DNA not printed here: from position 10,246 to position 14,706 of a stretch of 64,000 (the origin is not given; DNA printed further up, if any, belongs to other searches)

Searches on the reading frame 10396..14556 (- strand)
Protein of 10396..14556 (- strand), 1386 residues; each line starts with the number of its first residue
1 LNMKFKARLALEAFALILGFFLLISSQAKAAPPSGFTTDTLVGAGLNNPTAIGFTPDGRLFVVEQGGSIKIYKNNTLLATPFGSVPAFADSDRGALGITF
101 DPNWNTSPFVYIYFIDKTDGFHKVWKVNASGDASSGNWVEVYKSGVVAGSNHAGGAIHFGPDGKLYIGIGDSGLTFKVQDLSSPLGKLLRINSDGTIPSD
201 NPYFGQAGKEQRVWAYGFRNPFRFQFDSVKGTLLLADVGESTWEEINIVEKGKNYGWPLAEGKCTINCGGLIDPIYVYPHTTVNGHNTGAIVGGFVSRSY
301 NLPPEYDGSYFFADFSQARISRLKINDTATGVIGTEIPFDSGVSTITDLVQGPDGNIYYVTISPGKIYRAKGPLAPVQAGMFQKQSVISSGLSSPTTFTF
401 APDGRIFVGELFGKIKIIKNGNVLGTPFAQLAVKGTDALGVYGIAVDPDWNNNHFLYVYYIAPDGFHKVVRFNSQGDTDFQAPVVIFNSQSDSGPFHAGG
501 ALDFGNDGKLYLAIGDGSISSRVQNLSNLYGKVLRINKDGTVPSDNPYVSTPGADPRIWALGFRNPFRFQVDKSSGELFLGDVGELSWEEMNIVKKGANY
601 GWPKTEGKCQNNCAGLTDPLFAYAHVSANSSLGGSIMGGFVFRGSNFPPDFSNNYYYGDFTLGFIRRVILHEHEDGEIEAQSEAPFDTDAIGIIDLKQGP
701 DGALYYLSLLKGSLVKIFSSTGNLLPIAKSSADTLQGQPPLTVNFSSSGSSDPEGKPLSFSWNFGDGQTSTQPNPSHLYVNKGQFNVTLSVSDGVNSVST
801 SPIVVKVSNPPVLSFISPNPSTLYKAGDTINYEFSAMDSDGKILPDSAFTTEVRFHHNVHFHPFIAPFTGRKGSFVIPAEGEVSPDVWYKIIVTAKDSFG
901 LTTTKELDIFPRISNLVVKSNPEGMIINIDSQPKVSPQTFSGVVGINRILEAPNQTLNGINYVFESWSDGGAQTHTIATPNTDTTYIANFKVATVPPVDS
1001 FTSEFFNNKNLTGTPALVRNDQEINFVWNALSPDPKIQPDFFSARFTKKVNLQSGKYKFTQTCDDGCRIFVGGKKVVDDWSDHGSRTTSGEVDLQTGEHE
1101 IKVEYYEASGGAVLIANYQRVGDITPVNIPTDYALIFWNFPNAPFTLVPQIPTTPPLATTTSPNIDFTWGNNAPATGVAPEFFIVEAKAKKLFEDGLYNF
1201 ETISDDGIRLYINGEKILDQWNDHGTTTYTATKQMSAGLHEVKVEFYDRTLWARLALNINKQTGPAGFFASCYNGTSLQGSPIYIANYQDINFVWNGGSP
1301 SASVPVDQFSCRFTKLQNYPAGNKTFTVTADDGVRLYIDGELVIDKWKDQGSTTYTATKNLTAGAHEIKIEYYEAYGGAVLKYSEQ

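Call 8: search_protein_families(library=pfam, proteins=[window:10396-14556:-], max_evalue=0.001)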
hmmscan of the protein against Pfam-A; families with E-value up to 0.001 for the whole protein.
window:10396-14556:- (1386 aa): 6 families
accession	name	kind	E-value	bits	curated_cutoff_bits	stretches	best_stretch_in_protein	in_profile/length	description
PF07995.17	GSDH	-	2.7e-113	379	25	2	46-369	1-332/332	Glucose / Sorbosone dehydrogenase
PF07691.17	PA14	-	1.8e-52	177.5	24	3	1002-1114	6-127/147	PA14 domain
PF18911.6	PKD_4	-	1.3e-18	67.3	27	1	726-805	4-83/85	PKD domain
PF00801.26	PKD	-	2.7e-14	53.3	23.5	1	738-801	12-75/80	PKD domain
PF23500.1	DUF7133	-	1.3e-05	25.2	27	0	496-706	132-344/385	Domain of unknown function (DUF7133)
PF17957.7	Big_7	-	0.00037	21.5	24.1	0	1323-1370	19-70/70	Bacterial Ig domain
